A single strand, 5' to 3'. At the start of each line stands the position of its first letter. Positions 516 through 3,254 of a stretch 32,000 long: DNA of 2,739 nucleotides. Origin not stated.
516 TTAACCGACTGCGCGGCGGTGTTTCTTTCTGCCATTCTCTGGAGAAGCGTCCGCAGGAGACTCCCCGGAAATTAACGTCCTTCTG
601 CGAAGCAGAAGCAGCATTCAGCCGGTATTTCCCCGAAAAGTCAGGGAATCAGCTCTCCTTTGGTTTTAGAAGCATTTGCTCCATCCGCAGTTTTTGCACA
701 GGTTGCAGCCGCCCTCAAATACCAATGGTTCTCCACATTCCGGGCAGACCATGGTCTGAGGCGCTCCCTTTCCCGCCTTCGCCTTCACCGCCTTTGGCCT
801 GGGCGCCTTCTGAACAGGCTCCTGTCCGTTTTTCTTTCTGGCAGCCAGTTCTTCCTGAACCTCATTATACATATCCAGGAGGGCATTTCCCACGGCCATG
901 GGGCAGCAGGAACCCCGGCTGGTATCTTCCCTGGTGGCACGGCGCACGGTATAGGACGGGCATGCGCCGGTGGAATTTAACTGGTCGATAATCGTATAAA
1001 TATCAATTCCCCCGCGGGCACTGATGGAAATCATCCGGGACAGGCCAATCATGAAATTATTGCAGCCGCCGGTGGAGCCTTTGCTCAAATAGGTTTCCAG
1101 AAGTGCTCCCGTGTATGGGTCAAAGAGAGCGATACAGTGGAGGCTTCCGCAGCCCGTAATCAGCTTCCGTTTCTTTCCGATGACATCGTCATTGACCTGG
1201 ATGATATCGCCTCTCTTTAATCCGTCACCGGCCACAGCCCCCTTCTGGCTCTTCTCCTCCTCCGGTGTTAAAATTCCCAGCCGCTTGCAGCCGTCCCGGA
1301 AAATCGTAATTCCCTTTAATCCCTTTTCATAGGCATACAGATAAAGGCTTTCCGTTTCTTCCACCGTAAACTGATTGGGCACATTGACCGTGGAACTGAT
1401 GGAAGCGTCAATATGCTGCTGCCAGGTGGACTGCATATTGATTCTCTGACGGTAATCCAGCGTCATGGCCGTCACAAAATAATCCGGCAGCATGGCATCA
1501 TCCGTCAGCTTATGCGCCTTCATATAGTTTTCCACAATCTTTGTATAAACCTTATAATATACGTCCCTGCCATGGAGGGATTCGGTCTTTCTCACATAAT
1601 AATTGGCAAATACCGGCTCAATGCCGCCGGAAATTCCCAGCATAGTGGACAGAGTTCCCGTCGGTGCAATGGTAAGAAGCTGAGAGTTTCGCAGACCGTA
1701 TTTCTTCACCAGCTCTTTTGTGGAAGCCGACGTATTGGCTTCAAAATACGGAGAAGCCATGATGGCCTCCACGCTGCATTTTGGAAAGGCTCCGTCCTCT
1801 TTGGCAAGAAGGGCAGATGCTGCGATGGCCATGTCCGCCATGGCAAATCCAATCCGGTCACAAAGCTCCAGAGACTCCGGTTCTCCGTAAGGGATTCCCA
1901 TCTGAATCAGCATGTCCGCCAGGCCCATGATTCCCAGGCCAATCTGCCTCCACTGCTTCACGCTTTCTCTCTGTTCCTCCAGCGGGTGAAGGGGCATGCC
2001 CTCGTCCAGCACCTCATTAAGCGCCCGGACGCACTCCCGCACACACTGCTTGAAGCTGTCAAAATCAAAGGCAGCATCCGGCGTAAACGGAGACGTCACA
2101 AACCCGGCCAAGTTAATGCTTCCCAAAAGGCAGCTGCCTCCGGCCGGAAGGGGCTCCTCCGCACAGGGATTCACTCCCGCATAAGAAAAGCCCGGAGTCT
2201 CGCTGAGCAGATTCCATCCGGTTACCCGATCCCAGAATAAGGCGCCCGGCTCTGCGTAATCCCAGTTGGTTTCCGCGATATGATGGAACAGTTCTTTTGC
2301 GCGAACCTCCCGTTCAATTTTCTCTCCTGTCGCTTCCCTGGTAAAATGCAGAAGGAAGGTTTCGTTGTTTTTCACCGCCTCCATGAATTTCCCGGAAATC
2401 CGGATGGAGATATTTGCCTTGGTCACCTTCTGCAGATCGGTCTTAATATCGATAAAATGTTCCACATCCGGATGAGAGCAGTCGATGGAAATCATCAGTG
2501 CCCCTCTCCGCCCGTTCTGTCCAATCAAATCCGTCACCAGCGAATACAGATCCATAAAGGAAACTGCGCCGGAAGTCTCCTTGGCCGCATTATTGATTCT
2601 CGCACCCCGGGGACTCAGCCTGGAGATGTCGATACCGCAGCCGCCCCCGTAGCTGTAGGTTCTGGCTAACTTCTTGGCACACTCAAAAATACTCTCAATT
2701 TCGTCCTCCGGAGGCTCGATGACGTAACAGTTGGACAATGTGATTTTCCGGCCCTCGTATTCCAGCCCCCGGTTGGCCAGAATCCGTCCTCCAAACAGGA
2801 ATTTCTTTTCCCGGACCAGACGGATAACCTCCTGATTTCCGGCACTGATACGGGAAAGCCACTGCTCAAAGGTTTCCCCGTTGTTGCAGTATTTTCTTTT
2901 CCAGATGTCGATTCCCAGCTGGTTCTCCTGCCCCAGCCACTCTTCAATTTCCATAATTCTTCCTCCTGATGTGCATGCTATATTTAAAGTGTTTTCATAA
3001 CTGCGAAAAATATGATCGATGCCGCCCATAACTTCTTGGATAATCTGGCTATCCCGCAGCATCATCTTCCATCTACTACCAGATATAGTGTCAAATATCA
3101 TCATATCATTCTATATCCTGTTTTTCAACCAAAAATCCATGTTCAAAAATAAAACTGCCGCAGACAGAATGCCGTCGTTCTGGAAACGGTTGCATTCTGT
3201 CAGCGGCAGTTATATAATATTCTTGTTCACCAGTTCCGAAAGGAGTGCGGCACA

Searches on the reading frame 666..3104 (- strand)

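Call 80: search_protein_families(library=pfam, proteins=[window:666-3104:-], max_evalue=0.00001)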
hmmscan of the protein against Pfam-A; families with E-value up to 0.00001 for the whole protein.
window:666-3104:- (812 aa): 2 families
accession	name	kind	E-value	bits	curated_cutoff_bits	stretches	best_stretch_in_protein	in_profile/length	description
PF02867.20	Ribonuc_red_lgC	-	5.9e-104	349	23.9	1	124-601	1-522/523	Ribonucleotide reductase, barrel domain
PF12637.14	TSCPD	-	8.2e-09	36.1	22.8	1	647-745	6-87/88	TSCPD domain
